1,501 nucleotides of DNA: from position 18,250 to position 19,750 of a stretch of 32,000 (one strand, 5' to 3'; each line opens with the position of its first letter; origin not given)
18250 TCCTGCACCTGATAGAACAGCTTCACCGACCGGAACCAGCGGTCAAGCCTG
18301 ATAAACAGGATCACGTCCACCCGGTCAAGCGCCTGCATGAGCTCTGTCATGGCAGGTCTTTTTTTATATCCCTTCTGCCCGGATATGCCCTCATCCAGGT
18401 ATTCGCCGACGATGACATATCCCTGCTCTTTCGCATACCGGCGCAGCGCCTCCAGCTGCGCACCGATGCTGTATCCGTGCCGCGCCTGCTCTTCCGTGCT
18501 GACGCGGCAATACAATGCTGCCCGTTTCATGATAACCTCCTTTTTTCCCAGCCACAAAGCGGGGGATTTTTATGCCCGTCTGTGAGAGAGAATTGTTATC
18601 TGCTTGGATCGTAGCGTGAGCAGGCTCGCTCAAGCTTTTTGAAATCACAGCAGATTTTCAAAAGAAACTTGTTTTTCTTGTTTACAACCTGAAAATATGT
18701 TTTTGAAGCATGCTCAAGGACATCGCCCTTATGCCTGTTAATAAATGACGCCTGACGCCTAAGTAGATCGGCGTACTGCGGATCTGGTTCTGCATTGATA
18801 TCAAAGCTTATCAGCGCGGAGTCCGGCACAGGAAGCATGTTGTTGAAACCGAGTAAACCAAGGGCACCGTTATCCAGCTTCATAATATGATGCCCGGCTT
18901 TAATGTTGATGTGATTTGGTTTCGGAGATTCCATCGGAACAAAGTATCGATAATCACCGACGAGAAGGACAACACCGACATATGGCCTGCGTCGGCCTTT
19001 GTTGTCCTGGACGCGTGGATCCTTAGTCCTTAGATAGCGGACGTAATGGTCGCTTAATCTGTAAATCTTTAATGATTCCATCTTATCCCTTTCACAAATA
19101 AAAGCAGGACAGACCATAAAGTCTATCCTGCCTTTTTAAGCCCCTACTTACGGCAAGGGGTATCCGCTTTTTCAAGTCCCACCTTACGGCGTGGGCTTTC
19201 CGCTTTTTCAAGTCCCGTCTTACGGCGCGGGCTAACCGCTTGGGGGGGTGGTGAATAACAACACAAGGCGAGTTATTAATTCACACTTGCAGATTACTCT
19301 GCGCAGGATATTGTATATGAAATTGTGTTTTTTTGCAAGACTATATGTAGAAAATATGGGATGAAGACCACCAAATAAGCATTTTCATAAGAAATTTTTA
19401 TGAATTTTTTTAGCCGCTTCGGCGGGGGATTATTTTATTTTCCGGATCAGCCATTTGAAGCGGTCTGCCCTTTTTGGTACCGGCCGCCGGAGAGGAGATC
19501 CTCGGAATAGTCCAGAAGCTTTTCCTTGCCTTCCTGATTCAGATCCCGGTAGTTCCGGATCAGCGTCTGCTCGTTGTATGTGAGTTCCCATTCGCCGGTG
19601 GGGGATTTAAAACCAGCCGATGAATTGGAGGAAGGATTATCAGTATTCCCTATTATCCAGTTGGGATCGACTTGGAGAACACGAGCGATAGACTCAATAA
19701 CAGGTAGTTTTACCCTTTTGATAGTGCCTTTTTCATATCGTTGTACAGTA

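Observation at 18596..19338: Complete type III toxin-antitoxin (ToxIN/AbiQ-like) cassette inside the lysogeny module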

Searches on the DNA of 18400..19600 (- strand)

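Call 6: search_rna_families(source=window, start=18400, end=19600, threshold=evalue, max_evalue=10, show_alignments=3)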
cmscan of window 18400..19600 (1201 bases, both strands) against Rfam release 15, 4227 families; matches with E-value up to 10: 4.
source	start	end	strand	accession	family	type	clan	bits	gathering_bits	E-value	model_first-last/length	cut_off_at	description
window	19096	19162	-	RF02235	asX1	Gene; sRNA;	-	20.5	70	2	1-115/115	no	Xanthomonadaceae sRNA asX1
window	19239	19411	+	RF04315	manA-II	Cis-reg;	-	17.9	100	3.5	1-147/147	no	manA_II ncRNA motif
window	19101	19134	-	RF00244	mir-26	Gene; miRNA;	-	16.3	57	1.5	19-63/81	no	mir-26 microRNA precursor family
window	18478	18573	+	RF02837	anti-hemB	Gene; sRNA;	-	12.3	49.5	9.8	1-81/81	no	Burkholderia RNA 7 (anti-hemB)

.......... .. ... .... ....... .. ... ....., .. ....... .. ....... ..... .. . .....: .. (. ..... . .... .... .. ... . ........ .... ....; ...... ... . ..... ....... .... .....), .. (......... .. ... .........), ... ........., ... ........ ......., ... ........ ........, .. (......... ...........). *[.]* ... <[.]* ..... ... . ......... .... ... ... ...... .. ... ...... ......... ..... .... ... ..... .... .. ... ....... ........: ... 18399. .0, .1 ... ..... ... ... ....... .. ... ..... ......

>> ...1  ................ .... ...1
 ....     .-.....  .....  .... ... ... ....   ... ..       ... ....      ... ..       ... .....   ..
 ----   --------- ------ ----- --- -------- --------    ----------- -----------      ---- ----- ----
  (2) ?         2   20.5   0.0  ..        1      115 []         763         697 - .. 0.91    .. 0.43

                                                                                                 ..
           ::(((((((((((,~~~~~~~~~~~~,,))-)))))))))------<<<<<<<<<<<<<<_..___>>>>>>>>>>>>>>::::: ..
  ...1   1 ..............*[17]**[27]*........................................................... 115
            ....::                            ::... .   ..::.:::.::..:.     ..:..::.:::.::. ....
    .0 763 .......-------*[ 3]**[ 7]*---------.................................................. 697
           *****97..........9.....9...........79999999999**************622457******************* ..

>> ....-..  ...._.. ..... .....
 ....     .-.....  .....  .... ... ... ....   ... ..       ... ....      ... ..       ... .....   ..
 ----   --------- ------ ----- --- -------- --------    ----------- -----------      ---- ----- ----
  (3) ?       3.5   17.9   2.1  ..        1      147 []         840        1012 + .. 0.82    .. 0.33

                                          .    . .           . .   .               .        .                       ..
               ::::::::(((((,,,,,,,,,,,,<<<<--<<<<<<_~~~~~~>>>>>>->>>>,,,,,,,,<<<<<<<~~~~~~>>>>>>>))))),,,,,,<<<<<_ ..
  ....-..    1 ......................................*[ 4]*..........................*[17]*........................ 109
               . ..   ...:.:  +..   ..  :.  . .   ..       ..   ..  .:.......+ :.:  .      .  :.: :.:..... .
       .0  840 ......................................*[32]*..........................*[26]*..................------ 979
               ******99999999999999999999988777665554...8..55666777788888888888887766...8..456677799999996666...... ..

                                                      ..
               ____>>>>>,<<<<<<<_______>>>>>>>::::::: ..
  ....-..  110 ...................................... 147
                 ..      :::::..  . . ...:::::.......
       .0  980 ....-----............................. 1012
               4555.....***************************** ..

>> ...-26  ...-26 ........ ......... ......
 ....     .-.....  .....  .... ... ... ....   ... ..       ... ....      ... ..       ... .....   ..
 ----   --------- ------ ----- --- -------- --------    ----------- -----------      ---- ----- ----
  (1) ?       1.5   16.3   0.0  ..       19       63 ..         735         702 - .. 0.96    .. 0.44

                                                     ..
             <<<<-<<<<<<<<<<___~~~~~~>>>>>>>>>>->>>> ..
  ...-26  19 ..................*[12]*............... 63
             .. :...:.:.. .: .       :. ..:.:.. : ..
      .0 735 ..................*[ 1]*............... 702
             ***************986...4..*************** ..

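Call 48: build_rna_model(alignment_id=A1, structure=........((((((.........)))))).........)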
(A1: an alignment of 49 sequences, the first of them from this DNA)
Model R1 built from alignment A1 (49 sequences, 38 columns); structure: as given.
model positions 36; base pairs 6; branch points 0; effective number of sequences 49; information 1.416 bits per position. Calibrated on 0.2 Mb of random sequence (short: E-values are rough).
structure used (alignment columns):
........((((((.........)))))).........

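Call 51: search_with_rna_model(model_id=R1, sources=[window, L038, L039, L040, L041, L042, L023], max_evalue=10, filters=off)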
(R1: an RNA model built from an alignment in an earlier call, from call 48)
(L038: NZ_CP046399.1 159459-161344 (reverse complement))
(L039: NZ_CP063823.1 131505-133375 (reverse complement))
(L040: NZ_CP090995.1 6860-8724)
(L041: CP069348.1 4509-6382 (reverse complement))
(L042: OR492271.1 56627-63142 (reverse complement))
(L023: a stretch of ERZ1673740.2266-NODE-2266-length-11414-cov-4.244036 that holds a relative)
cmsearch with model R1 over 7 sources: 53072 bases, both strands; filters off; matches with E-value up to 10: 44.
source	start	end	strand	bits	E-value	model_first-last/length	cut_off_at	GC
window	19133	19168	-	56.6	9.6e-10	1-36/36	no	0.5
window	19169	19204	-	54.5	2.5e-09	1-36/36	no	0.56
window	19205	19240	-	52.2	7.5e-09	1-36/36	no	0.58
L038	574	606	+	31.5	0.0001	4-36/36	no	0.48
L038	538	570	+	29.9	0.00022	4-36/36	no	0.52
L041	574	609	+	29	0.00033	1-36/36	no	0.33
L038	615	635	+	21.8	0.0095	9-29/36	no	0.57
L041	537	573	+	17.8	0.058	1-36/36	no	0.38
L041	610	646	+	17.8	0.058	1-36/36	no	0.38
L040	595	626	+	17.5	0.069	5-36/36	no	0.34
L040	556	591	+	17.1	0.082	1-36/36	no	0.39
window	5101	5138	+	17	0.088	1-36/36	no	0.53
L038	1590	1624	+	13.4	0.46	1-36/36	no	0.37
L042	5191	5218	+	13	0.53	1-36/36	no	0.29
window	20321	20334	+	12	0.85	1-36/36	no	0.21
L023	248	277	+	11.9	0.92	1-36/36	no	0.33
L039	563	601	+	11.6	1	1-36/36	no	0.38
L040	629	660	+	11.4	1.1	4-36/36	no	0.44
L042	5371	5390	+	10.7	1.5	1-36/36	no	0.35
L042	2077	2121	+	9.8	2.4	1-36/36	no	0.33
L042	5813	5857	+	8.9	3.6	1-36/36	no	0.29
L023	2820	2840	+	8.1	5.3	1-36/36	no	0.29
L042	2538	2579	+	8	5.5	1-36/36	no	0.24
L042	5392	5403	+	7.8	6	1-36/36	no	0.33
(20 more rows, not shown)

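Call 54: search_with_rna_model(model_id=R1, sources=[L043], max_evalue=1, filters=off, show_alignments=3)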
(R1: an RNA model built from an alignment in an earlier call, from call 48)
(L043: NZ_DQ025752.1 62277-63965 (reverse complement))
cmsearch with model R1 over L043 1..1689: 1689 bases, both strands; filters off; matches with E-value up to 1: 2.
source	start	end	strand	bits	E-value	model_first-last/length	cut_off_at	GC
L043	648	660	+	10.6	0.053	1-36/36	no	0.38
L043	461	487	+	5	0.71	9-36/36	no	0.37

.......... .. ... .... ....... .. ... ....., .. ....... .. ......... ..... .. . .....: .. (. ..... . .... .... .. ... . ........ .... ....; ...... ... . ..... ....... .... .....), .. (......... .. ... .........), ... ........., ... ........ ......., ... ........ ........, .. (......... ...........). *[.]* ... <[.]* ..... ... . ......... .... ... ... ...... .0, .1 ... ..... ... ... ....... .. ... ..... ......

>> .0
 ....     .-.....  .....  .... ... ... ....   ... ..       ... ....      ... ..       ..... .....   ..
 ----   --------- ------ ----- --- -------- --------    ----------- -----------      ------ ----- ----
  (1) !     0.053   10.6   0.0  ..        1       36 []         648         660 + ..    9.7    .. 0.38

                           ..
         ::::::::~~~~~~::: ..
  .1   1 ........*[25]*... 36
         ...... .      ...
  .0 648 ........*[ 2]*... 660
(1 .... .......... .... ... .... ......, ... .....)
